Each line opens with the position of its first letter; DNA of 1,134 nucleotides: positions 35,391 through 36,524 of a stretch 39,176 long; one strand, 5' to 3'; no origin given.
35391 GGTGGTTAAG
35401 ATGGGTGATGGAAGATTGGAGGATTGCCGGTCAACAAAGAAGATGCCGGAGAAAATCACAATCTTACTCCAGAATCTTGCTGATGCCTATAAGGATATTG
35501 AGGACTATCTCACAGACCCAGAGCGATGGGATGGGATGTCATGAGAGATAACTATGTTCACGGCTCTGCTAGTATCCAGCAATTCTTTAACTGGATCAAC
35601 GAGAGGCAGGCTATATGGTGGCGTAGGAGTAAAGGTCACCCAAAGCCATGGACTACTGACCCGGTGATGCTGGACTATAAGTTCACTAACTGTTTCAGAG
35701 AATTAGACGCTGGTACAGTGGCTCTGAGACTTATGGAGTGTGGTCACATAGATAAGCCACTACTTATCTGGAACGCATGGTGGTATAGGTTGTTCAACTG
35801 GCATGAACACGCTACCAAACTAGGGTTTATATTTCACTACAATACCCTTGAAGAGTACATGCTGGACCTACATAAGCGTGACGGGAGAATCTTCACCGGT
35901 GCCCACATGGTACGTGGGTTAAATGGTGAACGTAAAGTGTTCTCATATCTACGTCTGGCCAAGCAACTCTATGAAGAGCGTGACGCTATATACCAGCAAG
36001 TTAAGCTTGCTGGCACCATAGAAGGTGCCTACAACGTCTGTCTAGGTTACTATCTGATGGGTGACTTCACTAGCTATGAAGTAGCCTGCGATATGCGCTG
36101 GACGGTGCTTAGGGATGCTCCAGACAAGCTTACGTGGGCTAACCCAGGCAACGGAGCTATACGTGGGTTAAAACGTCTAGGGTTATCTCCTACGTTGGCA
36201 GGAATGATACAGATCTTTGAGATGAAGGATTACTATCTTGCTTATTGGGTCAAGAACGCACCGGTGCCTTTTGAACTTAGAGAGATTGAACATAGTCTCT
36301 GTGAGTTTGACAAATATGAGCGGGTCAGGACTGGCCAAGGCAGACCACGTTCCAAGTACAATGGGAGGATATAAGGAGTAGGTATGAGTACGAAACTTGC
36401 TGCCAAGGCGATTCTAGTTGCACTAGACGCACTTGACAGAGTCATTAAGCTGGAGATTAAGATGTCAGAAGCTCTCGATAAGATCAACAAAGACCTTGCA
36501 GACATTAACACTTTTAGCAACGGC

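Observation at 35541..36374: Stand-alone homologue of the 5-hmdU hypermodification helical enzyme family, coupled to the ligase operon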

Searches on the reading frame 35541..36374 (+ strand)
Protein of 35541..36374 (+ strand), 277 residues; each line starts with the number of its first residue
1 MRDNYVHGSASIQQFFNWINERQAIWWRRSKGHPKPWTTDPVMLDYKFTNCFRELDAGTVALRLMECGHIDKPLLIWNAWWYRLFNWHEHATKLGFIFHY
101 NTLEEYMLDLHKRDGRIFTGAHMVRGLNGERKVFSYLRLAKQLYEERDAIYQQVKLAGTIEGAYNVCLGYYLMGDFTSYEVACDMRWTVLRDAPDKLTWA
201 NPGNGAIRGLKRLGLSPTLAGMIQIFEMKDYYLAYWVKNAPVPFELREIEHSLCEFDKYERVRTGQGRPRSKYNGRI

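Call 3: search_protein_families(library=pfam, proteins=[window:35541-36374:+], max_evalue=0.01)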
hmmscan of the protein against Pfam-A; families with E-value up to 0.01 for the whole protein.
window:35541-36374:+ (277 aa): 1 family
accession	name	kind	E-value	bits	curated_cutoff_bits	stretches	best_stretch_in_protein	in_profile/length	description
PF18723.6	HMUDK_hel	-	1.6e-39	136.4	25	1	11-265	3-277/281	5-hmdU DNA kinase, helical domain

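Call 4: search_protein_families(library=phrogs, proteins=[window:35541-36374:+], max_evalue=0.001)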
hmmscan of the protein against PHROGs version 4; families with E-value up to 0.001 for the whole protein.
window:35541-36374:+ (277 aa): 1 family
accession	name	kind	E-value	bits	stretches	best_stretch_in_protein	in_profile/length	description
phrog_2396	-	unknown function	1.7e-44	153.8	1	11-275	6-319/331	-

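Call 12: find_homologous_proteins(query=window:35541-36374:+, max_evalue=0.001)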
Query window:35541-36374:+ (277 aa): 1241 proteins with E <= 0.001 among 1589 candidates; the best 120 are listed.
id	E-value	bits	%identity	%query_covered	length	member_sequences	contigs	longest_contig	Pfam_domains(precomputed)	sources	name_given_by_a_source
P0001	9.8e-196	667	100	100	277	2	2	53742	PF18723.7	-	-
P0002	4.7e-112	392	60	99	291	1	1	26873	PF18723.7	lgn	-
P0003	1.5e-101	358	56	99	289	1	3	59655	PF18723.7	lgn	-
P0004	5.4e-96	339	53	99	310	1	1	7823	PF18723.7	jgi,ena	-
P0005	2.7e-86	308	51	99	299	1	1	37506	PF18723.7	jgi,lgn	-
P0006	3.1e-86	307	50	99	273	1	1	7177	PF18723.7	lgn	-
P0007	6.3e-86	306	51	99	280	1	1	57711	PF18723.7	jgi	jgi:hypothetical protein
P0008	1.5e-83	299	46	99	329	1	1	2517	PF18723.7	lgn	-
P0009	4.2e-83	297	48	99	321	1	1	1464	PF18723.7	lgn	-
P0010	6.4e-83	297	44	99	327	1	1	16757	PF18723.7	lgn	-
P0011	1.4e-82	295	48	99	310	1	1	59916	PF18723.7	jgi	-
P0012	3.1e-82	294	53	97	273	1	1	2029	PF18723.7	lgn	-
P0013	4.1e-82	294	49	100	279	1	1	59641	PF18723.7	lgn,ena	-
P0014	2.0e-80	288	47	99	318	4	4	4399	PF18723.7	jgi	jgi:hypothetical protein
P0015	2.1e-80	288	43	99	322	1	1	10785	PF18723.7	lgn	-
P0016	1.1e-79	286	43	99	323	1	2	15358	PF18723.7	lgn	-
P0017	2.0e-78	282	49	99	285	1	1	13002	PF18723.7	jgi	-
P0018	2.9e-78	281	47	99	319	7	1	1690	PF18723.7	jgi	jgi:hypothetical protein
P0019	5.0e-78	280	44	99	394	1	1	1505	PF18723.7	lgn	-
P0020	7.1e-78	280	49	99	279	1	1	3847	PF18723.7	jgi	jgi:hypothetical protein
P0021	7.1e-77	277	45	99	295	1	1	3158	PF18723.7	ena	-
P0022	2.7e-76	275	48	99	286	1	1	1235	PF18723.7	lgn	-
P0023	4.4e-76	274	42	99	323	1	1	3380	PF18723.7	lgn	-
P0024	9.3e-76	273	48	97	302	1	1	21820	PF18723.7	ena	-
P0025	1.8e-75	272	48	97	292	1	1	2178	PF18723.7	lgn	-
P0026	1.3e-74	269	47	99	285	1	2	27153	PF18723.7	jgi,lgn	-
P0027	2.1e-74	269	48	97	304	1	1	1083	PF18723.7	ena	-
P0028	2.6e-74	268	44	99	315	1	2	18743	PF18723.7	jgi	jgi:hypothetical protein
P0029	5.6e-74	267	48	97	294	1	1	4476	PF18723.7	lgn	-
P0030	1.0e-73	266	46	97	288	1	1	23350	PF18723.7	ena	-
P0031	1.0e-73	266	47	99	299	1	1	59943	PF18723.7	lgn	-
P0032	1.7e-73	266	46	99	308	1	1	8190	PF18723.7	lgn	-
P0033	1.0e-72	263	48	97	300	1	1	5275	PF18723.7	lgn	-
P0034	1.8e-72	262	46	99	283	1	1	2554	PF18723.7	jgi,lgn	-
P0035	1.8e-72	262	47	97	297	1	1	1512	PF18723.7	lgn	-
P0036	2.8e-72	262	47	96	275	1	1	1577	PF18723.7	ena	-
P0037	8.2e-72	260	47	97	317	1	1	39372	PF18723.7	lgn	-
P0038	1.2e-71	260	49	100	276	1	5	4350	PF18723.7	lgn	-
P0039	1.2e-71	259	47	97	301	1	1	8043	PF18723.7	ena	-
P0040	1.9e-71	259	47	99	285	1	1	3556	PF18723.7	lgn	-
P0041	2.6e-71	258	48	97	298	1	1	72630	PF18723.7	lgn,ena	-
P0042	3.5e-71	258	46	96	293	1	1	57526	PF18723.7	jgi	jgi:hypothetical protein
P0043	4.4e-71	258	42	99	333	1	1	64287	PF18723.7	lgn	-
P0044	4.8e-71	258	47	96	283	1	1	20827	PF18723.7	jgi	jgi:hypothetical protein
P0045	8.8e-71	257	44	99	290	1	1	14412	PF18723.7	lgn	-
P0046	9.3e-71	257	45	98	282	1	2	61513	PF18723.7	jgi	jgi:hypothetical protein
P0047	1.8e-70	256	48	97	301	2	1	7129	PF18723.7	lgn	-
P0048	3.5e-70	255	46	99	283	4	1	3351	PF18723.7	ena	-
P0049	7.0e-70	254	46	97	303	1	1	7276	PF18723.7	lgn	-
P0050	1.4e-69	253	44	99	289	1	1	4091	PF18723.7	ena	-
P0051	1.5e-69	253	46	98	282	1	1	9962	PF18723.7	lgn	-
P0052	1.6e-69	253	45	97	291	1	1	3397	PF18723.7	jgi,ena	-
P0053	1.8e-69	252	48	99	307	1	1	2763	PF18723.7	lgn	-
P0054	2.0e-69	252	41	97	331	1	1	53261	PF18723.7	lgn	-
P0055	3.4e-69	252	46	98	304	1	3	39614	PF18723.7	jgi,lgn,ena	-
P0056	4.1e-69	251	45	99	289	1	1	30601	PF18723.7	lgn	-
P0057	9.6e-69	250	43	99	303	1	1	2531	PF18723.7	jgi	jgi:hypothetical protein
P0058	1.3e-68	250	46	97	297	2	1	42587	PF18723.7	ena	-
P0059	1.4e-68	249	45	96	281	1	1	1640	PF18723.7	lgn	-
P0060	1.5e-68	249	42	98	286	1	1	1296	PF18723.7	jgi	jgi:hypothetical protein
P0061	3.6e-68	248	45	99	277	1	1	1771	PF18723.7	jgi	-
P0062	4.4e-68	248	43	97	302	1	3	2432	PF18723.7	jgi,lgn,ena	-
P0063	8.9e-68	247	45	97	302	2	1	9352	PF18723.7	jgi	jgi:hypothetical protein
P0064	1.1e-67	247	43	99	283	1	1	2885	PF18723.7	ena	-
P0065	1.3e-67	246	45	99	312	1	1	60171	PF18723.7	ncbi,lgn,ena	-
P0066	1.6e-67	246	41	99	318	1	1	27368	PF18723.7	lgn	-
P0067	1.6e-67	246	44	99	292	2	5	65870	PF18723.7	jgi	jgi:hypothetical protein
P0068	1.9e-67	246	45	98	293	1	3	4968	PF18723.7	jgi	-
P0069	1.9e-67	246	45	97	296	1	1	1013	PF18723.7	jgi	-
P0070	2.2e-67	246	46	99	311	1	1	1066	PF18723.7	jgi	-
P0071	2.6e-67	245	45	99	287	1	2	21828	PF18723.7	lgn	-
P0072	2.9e-67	245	46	97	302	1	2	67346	PF18723.7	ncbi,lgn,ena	-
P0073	3.2e-67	245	38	99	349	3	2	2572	PF18723.7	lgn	-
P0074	6.3e-67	244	45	97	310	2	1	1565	PF18723.7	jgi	-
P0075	6.7e-67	244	46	96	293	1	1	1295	PF18723.7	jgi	-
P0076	8.0e-67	244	45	97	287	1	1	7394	PF18723.7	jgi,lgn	-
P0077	9.2e-67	243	41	99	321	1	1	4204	PF18723.7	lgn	-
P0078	9.5e-67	243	40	80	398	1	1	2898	PF18723.7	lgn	-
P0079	1.0e-66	243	44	98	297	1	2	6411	PF18723.7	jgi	-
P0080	1.4e-66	243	43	99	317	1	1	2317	PF18723.7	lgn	-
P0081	1.5e-66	243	43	98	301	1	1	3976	PF18723.7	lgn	-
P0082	1.5e-66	243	45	96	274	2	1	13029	PF18723.7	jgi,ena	-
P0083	1.7e-66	243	43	97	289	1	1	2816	PF18723.7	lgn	-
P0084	2.4e-66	242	44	97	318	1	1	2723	PF18723.7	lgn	-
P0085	2.6e-66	242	44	97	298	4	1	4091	PF18723.7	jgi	-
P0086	2.9e-66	242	44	99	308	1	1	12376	PF18723.7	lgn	-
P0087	4.1e-66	241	44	97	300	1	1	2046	PF18723.7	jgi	-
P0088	6.6e-66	241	42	99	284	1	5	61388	PF18723.7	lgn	-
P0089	6.9e-66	241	44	98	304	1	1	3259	PF18723.7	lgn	-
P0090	9.8e-66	240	40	97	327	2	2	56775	PF18723.7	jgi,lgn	-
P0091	1.1e-65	240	45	97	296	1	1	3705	PF18723.7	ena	-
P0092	2.0e-65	239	45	97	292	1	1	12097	PF18723.7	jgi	jgi:hypothetical protein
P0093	2.2e-65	239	42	99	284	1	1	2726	PF18723.7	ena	-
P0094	4.6e-65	238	43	99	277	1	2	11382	PF18723.7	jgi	jgi:hypothetical protein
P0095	5.0e-65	238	43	99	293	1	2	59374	PF18723.7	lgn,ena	-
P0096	7.7e-65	237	46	94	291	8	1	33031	PF18723.7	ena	-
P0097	7.8e-65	237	44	97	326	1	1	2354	PF18723.7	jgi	-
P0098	8.4e-65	237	43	99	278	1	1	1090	PF18723.7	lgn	-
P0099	9.0e-65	237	44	97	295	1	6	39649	PF18723.7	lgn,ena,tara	tara:strand:+ start:1239 stop:2126 length:888 start_codon:yes stop_codon:yes gene_type:complete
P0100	1.2e-64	237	43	99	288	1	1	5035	PF18723.7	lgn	-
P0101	1.4e-64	236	44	96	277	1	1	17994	PF18723.7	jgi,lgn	jgi:hypothetical protein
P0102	1.6e-64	236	45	97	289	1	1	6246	PF18723.7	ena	-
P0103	3.1e-64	235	43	99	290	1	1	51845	PF18723.7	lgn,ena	-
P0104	3.8e-64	235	43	98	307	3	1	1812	PF18723.7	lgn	-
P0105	9.1e-64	234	43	97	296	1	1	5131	PF18723.7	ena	-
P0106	1.0e-63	233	39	77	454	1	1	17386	PF18723.7,PF13392.13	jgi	jgi:hypothetical protein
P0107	1.1e-63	233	43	100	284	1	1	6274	PF18723.7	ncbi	-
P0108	1.2e-63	233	43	99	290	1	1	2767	PF18723.7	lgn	-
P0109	2.1e-63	233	44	95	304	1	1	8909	PF18723.7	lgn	-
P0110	2.1e-63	232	44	98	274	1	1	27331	PF18723.7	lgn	-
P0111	2.7e-63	232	44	98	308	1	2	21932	PF18723.7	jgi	jgi:hypothetical protein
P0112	4.5e-63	231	43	98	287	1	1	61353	PF18723.7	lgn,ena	-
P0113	4.9e-63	231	41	99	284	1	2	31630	PF18723.7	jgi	jgi:hypothetical protein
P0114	6.2e-63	231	44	96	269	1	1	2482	PF18723.7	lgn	-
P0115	6.4e-63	231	43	99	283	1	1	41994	PF18723.7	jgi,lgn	-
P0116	1.1e-62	230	46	76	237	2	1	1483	PF18723.7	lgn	-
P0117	1.1e-62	230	40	99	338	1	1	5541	PF18723.7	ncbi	-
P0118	1.5e-62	230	42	99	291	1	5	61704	PF18723.7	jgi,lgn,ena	-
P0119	1.7e-62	229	42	99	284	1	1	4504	PF18723.7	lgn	-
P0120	1.7e-62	229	42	96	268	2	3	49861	PF18723.7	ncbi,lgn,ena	-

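Call 21: search_dna_similar(query=window:35541-36374:+, collection=phages, mode=protein, max_rows=60, max_evalue=0.001)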
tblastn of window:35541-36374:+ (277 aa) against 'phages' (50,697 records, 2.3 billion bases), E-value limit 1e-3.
Records with a match: 108; places in all: 109; records where one place covers at least 80% of the query: 102.
Best place of each record, by identity: <60% 108.
By first word of the organism name: Pseudomonas 69; Bordetella 9; Bacillus 6; Microbacterium 4; Rhizobium 3; Stenotrophomonas 2; Acinetobacter 2; Brevibacterium 2; Lysinibacillus 2; Delftia 2; and 6 more.
By host as written in the record: Pseudomonas aeruginosa 27; Pseudomonas aeruginosa PAO1 22; - 11; Bordetella bronchiseptica ATCC 10580 9; Pseudomonas sp. 5; Pseudomonas aeruginosa PA14 4; Microbacterium foliorum NRRL B-24224 SEA 4; Pseudomonas aeruginosa PAO-1 2; and 19 more.
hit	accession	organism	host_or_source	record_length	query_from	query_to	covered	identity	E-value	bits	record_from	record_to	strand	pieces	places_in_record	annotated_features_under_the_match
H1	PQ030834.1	Pseudomonas phage phiW8-1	Pseudomonas aeruginosa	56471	14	273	94%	35.3%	6e-29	121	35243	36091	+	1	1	record has no annotation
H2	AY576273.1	Alphaproteobacteria phage PhiJL001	-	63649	12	273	95%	34.7%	2e-32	130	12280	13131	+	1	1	gp19 | gp18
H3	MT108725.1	Pseudomonas phage Epa5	Pseudomonas sp.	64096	15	273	94%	35.1%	3e-33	133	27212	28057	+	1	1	none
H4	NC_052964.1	Pseudomonas phage Epa5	Pseudomonas sp.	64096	15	273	94%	35.1%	3e-33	133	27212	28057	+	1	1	none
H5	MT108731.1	Pseudomonas phage Epa43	Pseudomonas sp.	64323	15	273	94%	35.1%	4e-33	133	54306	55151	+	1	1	none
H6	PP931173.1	Pseudomonas phage PAKlein3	Pseudomonas aeruginosa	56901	14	273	94%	34.8%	7e-29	121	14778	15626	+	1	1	terminase small subunit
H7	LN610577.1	Pseudomonas phage vB_PaeS_PAO1_Ab18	Pseudomonas aeruginosa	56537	15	273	94%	34.9%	5e-29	121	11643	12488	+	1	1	ORF13: hypothetical protein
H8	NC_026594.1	Pseudomonas phage vB_PaeS_PAO1_Ab18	Pseudomonas aeruginosa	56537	15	273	94%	34.9%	5e-29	121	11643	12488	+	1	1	ORF13: hypothetical protein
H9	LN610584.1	Pseudomonas phage vB_PaeS_PAO1_Ab19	Pseudomonas aeruginosa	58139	15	273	94%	34.9%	5e-29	121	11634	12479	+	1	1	record has no annotation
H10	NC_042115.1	Pseudomonas phage vB_PaeS_PAO1_Ab19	Pseudomonas aeruginosa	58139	15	273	94%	34.9%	5e-29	121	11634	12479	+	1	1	hypothetical protein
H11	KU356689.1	Pseudomonas phage ZC01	Pseudomonas aeruginosa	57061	15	273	94%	34.9%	9e-29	120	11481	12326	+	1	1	hypothetical protein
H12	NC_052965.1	Pseudomonas phage ZC01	Pseudomonas aeruginosa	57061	15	273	94%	34.9%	9e-29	120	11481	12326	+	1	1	hypothetical protein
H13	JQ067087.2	Pseudomonas phage PaMx11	Pseudomonas aeruginosa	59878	11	273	95%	34.2%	2e-30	125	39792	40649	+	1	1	hypothetical protein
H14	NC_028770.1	Pseudomonas phage PaMx11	Pseudomonas aeruginosa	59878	11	273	95%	34.2%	2e-30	125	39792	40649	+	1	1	hypothetical protein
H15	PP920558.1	Pseudomonas phage Lucjan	Pseudomonas aeruginosa PAO-1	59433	2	273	98%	32.9%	1e-28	120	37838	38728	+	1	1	hypothetical protein (x2)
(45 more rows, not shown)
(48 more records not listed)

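Call 22: get_annotated_region(hit=H14, flank=9000)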
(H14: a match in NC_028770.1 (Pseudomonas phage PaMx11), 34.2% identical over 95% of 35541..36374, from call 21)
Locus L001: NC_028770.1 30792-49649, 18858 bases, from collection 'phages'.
description: Pseudomonas phage PaMx11, complete genome.
organism: Pseudomonas phage PaMx11 (NCBI taxid 1175657)
taxonomy: Viruses; Duplodnaviria; Heunggongvirae; Uroviricota; Caudoviricetes; Mesyanzhinovviridae; Bradleyvirinae; Abidjanvirus; Pseudomonas virus PaMx11
host: Pseudomonas aeruginosa; source: environmental water sample; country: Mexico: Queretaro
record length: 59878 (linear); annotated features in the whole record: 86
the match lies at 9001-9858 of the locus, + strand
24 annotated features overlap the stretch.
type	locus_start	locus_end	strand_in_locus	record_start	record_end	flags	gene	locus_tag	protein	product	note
CDS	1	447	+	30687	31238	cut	-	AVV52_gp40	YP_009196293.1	hypothetical protein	-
CDS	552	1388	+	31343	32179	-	-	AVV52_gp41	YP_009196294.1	hypothetical protein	-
CDS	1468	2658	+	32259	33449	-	uvrD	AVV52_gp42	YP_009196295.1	Dda-like helicase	-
CDS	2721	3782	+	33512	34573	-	nrdB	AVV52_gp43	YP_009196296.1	ribonucleotide reductase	-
CDS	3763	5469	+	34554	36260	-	nrdA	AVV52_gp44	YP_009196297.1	ribonucleotide reductase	-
regulatory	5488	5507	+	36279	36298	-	-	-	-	terminator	terminator_3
CDS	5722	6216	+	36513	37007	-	-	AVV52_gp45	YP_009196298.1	hypothetical protein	-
CDS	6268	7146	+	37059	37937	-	-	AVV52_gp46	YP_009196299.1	hypothetical protein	-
CDS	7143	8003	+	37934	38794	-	-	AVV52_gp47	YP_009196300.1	putative FAD dependent oxidoreductase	-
CDS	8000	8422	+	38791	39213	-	-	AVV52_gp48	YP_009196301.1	acetyltransferase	-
CDS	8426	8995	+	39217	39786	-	-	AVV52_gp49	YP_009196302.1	terminase small subunit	-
CDS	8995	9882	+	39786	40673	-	-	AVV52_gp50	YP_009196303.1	hypothetical protein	-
CDS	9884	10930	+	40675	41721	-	-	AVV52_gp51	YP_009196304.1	thymidylate synthase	-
CDS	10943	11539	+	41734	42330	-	thyA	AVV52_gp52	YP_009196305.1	putative HD domain-containing protein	-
CDS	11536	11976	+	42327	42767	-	-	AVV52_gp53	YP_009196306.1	hypothetical protein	-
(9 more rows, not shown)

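Call 26: find_encoding_contigs(protein=window:35541-36374:+, flank=10000, max_places=4)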
Protein window:35541-36374:+ (277 aa): 2 contigs read that carry it; 1 place shown.
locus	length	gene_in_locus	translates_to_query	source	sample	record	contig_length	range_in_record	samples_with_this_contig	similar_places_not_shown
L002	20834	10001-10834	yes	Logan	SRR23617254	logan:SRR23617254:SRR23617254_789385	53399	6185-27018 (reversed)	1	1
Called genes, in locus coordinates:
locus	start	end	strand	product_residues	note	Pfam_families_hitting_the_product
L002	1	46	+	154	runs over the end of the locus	PF01503:PRA-PH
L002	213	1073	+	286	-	-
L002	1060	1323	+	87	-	-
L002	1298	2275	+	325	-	PF00303:Thymidylat_synt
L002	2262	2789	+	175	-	-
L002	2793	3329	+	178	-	PF00383:dCMP_cyt_deam_1 (weak)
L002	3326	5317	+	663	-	PF01612:DNA_pol_A_exo1 (faint), PF00476:DNA_pol_A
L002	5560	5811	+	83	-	-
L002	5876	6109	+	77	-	-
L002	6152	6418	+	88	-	-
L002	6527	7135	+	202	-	-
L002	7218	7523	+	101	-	-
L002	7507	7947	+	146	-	-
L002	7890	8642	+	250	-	-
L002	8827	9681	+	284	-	PF04679:DNA_ligase_A_C (faint)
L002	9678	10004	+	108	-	-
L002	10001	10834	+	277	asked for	PF18723:HMUDK_hel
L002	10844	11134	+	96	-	-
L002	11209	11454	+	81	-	-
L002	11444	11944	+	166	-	-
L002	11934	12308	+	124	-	-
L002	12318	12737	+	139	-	PF05014:Nuc_deoxyrib_tr (weak)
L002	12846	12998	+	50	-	-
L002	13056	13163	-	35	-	-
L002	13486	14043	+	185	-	PF18748:HMUDK_HMUD1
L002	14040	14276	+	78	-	-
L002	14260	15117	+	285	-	PF18724:ADDT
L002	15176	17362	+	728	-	PF03477:ATP-cone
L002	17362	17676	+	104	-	-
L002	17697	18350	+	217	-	-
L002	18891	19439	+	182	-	-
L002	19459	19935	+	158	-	-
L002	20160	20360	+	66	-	PF07087:DUF1353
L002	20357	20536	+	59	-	-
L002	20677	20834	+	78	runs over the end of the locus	-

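Call 30: search_solved_structures(query=A1, max_evalue=10, show_alignments=3)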
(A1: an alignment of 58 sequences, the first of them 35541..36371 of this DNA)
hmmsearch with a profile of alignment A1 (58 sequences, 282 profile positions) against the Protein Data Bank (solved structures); distinct sequences matched with E-value up to 10: 0.

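Call 32: search_protein_families(library=pfam, proteins=[L002:13486-14040:+, L002:14040-14273:+, L002:14260-15114:+, L002:15176-17359:+, L002:17362-17673:+, L002:17697-18347:+, L002:18891-19436:+, L002:19459-19932:+, L001:8995-9879:+, L001:6268-7143:+], max_evalue=1)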
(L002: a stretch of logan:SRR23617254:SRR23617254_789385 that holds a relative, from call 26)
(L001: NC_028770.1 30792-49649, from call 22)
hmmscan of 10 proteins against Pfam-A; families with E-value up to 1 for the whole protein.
L002:13486-14040:+ (185 aa): 7 families
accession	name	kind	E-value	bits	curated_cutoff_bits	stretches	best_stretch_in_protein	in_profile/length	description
PF18748.7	HMUDK_HMUD1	-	1.9e-09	37.7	27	1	4-135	20-150/196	5-hmdU DNA kinase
PF13238.12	AAA_18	-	0.012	16.5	29.4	1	6-138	3-117/128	AAA domain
PF02223.23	Thymidylate_kin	-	0.029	14.5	27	0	93-144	101-149/185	Thymidylate kinase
PF13671.12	AAA_33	-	0.071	13.8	27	0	100-140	86-126/143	AAA domain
PF13191.12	AAA_16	-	0.095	13.6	32.6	1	6-53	29-83/167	AAA ATPase domain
PF00005.33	ABC_tran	-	0.13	13.3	25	1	3-23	13-33/137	ABC transporter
PF01712.25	dNK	-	0.26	11.5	27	0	6-29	3-26/203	Deoxynucleoside kinase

L002:14040-14273:+ (78 aa): 0 families

L002:14260-15114:+ (285 aa): 2 families
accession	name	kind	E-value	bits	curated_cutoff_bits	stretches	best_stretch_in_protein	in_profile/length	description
PF18724.6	ADDT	-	3.9e-17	63.2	26.2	1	86-222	92-228/232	Amino acid:DNA transferase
PF18746.6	aGPT-Pplase3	-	0.037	13.9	25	1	102-186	150-237/279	Alpha-glutamyl/putrescinyl thymine pyrophosphorylase clade 3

L002:15176-17359:+ (728 aa): 5 families
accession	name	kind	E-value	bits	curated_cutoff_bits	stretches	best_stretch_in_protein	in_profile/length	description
PF03477.21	ATP-cone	-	3e-19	69.8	25.8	1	1-84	1-87/88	ATP cone domain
PF02867.20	Ribonuc_red_lgC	-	0.00014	21.1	23.9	1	380-483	176-290/523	Ribonucleotide reductase, barrel domain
PF21995.1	RNR-II_ins_dom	-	0.0013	19.3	27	1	225-293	32-105/107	B12-dependent ribonucleotide reductase, insertion domain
PF15217.11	TSC21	-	0.0018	19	25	1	355-396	42-80/170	TSC21 family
PF17975.6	RNR_Alpha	-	0.037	15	26.4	1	99-132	19-52/101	Ribonucleotide reductase alpha domain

L002:17362-17673:+ (104 aa): 0 families

L002:17697-18347:+ (217 aa): 0 families

L002:18891-19436:+ (182 aa): 2 families
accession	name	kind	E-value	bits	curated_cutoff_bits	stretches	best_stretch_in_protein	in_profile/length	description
PF22315.2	PF0095-like_C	-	0.064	14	27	0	101-117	9-23/43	PF0095-like, C-terminal domain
PF13560.12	HTH_31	-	0.14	12.9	27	1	119-163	8-52/64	Helix-turn-helix domain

L002:19459-19932:+ (158 aa): 0 families

L001:8995-9879:+ (295 aa): 1 family
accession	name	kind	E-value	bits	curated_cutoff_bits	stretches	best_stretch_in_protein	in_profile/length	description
PF18723.6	HMUDK_hel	-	5.6e-41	141.2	25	1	4-279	4-276/281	5-hmdU DNA kinase, helical domain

L001:6268-7143:+ (292 aa): 1 family
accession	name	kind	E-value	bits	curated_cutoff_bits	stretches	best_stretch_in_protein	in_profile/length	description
PF18724.6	ADDT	-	1.6e-27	97.1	26.2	1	25-255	24-231/232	Amino acid:DNA transferase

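Call 34: find_encoding_contigs(protein=P0003, flank=10000, max_places=1)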
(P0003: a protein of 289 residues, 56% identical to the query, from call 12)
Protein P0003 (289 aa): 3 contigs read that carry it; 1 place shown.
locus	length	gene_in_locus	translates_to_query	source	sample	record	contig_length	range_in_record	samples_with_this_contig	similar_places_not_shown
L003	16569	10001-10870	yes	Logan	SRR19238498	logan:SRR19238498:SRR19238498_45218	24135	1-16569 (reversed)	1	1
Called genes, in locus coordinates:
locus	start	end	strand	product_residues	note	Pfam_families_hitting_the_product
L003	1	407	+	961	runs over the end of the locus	PF01807:Zn_ribbon_DnaG (faint)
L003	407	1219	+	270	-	PF01503:PRA-PH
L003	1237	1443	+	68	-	-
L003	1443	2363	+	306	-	PF00303:Thymidylat_synt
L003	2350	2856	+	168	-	-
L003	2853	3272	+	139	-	PF00383:dCMP_cyt_deam_1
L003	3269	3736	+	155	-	-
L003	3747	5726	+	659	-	PF00476:DNA_pol_A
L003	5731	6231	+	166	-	PF03013:Pyr_excise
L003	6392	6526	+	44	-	-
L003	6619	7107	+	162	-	-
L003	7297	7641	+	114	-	-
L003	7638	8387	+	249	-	PF01555:N6_N4_Mtase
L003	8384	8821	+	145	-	PF01327:Pep_deformylase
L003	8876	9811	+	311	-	PF04679:DNA_ligase_A_C (faint)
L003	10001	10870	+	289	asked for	PF18723:HMUDK_hel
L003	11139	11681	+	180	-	PF13671:AAA_33 (faint), PF18748:HMUDK_HMUD1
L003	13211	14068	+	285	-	PF18724:ADDT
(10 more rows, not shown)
